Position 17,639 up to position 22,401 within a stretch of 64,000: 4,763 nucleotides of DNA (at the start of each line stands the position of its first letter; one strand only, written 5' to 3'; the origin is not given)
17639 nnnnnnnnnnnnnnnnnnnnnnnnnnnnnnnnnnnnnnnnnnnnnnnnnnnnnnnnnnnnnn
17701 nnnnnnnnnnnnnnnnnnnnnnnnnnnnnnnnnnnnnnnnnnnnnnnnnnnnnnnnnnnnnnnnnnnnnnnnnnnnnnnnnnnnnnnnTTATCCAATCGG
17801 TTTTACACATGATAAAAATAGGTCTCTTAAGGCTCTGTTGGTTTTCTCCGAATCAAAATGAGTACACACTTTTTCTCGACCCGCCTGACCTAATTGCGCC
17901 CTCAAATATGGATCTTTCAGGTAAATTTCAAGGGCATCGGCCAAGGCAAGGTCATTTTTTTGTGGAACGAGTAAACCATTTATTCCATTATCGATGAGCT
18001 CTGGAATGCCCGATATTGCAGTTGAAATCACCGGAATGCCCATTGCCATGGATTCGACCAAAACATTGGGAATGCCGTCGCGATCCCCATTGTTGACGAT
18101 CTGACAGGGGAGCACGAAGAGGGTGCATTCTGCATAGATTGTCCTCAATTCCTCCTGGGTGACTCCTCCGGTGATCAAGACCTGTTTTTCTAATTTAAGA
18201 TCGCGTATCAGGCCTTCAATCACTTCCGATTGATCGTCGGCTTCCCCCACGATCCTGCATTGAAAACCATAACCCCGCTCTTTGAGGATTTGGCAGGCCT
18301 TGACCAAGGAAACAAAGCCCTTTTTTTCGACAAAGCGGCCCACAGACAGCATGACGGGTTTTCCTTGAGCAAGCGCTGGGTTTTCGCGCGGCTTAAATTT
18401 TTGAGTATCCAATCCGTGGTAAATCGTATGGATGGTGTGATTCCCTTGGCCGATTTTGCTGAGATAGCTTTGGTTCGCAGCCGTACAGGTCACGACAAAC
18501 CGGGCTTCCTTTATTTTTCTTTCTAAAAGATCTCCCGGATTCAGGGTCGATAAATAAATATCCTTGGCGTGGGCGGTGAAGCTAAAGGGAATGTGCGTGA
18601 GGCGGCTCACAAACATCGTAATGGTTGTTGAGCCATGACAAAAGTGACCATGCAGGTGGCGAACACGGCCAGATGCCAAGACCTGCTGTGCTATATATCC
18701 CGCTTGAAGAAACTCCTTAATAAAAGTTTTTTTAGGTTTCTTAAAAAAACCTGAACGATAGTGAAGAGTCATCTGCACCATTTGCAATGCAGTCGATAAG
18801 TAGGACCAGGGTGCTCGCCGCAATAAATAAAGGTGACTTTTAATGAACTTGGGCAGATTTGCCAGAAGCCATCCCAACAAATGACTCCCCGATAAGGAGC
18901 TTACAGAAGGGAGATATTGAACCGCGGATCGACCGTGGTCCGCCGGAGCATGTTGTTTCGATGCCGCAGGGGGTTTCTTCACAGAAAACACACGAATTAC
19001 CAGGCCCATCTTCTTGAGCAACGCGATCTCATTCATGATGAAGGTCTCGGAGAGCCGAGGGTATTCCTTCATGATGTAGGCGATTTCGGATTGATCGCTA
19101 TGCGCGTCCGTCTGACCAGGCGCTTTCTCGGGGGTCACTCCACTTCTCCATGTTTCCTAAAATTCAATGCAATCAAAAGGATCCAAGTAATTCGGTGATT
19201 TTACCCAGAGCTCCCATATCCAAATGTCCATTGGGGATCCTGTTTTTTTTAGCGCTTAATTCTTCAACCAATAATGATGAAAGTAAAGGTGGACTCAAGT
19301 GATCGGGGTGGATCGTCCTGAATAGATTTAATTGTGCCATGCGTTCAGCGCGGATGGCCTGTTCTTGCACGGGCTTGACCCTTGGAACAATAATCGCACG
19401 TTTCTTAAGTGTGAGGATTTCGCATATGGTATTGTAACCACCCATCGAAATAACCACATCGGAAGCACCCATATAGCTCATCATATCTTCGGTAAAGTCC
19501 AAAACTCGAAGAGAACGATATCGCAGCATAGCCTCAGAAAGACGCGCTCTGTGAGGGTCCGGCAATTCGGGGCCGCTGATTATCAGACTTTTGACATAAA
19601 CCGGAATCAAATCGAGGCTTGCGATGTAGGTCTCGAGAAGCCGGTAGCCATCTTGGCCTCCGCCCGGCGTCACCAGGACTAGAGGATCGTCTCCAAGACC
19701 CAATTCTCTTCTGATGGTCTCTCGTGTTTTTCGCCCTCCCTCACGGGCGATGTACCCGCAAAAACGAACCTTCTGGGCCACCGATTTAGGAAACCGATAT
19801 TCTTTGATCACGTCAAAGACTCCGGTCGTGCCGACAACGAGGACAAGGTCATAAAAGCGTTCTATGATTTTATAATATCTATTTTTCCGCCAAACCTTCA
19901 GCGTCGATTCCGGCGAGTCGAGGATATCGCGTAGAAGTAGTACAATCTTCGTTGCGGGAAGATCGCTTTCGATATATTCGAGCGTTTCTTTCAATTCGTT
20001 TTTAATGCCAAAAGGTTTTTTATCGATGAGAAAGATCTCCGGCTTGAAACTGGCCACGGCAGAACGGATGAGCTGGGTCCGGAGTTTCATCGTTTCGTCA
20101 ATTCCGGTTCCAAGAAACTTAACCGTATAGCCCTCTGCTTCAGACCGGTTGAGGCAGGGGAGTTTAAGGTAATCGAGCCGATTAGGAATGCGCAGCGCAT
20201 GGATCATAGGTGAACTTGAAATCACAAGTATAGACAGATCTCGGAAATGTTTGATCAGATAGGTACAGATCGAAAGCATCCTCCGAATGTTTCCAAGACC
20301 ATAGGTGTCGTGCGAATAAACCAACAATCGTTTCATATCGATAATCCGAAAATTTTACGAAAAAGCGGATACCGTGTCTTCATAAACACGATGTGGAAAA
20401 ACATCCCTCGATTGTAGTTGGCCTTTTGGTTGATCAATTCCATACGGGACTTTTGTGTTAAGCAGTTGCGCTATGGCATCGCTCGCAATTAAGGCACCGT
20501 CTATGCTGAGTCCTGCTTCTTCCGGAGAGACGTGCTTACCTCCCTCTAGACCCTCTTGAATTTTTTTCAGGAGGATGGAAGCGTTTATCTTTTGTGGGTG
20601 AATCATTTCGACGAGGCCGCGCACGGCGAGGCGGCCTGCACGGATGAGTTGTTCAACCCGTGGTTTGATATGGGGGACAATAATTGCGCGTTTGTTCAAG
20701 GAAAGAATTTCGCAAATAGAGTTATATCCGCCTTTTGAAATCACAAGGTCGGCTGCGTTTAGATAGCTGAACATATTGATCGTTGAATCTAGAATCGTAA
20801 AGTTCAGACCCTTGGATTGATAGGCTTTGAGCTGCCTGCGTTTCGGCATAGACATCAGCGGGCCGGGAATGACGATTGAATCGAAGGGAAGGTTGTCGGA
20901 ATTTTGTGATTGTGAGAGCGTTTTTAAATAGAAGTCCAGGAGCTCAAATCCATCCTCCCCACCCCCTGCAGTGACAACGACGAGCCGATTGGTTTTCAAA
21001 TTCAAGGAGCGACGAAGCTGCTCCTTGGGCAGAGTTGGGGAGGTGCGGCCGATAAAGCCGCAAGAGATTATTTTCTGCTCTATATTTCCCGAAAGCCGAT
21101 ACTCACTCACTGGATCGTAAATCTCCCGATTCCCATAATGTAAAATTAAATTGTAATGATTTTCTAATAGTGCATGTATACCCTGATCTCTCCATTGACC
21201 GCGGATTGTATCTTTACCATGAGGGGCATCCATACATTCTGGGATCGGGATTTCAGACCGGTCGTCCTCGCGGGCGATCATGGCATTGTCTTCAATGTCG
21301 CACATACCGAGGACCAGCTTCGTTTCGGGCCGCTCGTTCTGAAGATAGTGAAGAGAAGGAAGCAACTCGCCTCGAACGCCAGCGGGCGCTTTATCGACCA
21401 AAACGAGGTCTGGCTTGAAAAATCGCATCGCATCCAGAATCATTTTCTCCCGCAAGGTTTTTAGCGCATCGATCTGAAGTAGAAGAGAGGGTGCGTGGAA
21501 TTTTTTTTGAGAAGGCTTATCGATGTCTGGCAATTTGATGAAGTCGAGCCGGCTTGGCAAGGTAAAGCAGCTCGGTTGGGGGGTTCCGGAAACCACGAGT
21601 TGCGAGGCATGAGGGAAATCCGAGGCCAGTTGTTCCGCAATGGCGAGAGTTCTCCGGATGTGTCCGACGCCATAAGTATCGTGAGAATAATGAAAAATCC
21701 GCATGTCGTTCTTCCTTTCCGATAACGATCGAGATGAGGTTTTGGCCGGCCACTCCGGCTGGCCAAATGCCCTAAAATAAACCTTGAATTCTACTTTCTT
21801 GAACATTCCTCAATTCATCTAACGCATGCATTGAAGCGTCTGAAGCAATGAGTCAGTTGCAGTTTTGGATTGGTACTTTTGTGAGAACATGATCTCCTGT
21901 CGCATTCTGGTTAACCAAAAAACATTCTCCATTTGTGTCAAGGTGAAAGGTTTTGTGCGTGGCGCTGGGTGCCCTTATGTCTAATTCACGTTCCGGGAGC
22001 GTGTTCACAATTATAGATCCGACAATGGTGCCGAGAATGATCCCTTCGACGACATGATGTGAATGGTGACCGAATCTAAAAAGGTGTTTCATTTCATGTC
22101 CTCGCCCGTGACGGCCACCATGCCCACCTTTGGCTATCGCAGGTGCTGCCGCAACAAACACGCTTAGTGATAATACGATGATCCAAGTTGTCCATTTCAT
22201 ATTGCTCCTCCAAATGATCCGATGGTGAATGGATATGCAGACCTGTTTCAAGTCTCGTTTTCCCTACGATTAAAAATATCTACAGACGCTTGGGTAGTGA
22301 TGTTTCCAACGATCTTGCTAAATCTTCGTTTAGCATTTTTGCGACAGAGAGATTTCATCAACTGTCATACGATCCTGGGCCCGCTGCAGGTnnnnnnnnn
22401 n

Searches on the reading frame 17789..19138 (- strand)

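Call 66: search_protein_families(library=pfam, proteins=[window:17789-19138:-], max_evalue=0.00001)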
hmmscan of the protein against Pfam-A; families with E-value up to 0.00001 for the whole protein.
window:17789-19138:- (449 aa): 4 families
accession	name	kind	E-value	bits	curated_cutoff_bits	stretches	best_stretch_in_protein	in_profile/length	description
PF00534.26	Glycos_transf_1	-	1.4e-37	129.3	26.4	1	251-422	6-171/172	Glycosyl transferases group 1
PF13692.12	Glyco_trans_1_4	-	5.1e-32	111.5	27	1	261-409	2-142/142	Glycosyl transferases group 1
PF13524.12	Glyco_trans_1_2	-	3.3e-10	40.5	25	1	285-433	9-138/144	Glycosyl transferase-like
PF20706.3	GT4-conflict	-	6.1e-06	25.9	26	1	231-387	169-325/385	Family 4 Glycosyltransferase in conflict systems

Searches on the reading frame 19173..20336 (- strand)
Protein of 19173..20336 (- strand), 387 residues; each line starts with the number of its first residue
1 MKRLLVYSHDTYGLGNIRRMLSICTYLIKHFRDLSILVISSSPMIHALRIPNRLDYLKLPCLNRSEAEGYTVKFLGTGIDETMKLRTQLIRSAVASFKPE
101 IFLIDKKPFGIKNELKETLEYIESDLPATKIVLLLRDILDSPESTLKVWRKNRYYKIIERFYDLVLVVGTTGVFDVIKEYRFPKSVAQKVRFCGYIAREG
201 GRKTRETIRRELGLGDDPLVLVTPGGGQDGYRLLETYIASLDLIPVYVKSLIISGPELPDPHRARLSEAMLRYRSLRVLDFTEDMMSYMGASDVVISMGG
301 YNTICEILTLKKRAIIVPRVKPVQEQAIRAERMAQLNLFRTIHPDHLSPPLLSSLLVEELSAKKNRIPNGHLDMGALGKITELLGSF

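Call 66: search_protein_families(library=pfam, proteins=[window:19173-20336:-], max_evalue=0.00001)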
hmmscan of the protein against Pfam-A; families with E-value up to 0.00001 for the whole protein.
window:19173-20336:- (387 aa): 1 family
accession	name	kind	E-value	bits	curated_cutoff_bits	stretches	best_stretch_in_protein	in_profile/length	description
PF04101.22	Glyco_tran_28_C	-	2e-11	44.6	22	1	249-365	32-146/166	Glycosyltransferase family 28 C-terminal domain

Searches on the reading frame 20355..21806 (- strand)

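Call 66: search_protein_families(library=pfam, proteins=[window:20355-21806:-], max_evalue=0.00001)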
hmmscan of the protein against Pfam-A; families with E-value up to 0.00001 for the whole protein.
window:20355-21806:- (483 aa): 1 family
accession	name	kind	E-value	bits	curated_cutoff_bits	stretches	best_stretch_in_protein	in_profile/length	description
PF04101.22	Glyco_tran_28_C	-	2e-12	47.9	22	1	324-424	47-145/166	Glycosyltransferase family 28 C-terminal domain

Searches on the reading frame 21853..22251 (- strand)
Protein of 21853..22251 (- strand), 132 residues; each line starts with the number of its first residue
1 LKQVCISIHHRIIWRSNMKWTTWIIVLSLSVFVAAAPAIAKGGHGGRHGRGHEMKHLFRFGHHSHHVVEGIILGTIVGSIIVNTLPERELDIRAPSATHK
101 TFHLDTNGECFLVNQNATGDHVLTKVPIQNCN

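Call 3: search_protein_families(library=pfam, proteins=[window:21853-22251:-], max_evalue=0.01)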
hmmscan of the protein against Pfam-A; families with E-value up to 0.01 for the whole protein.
window:21853-22251:- (132 aa): 0 families

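Call 31: search_protein_families(library=pfam, proteins=[window:21853-22251:-], max_evalue=10)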
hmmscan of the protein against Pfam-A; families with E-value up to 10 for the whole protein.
window:21853-22251:- (132 aa): 0 families

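Call 32: search_protein_families(library=ncbifam, proteins=[window:21853-22251:-], max_evalue=0.01)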
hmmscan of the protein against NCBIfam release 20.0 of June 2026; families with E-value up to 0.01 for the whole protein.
window:21853-22251:- (132 aa): 0 families
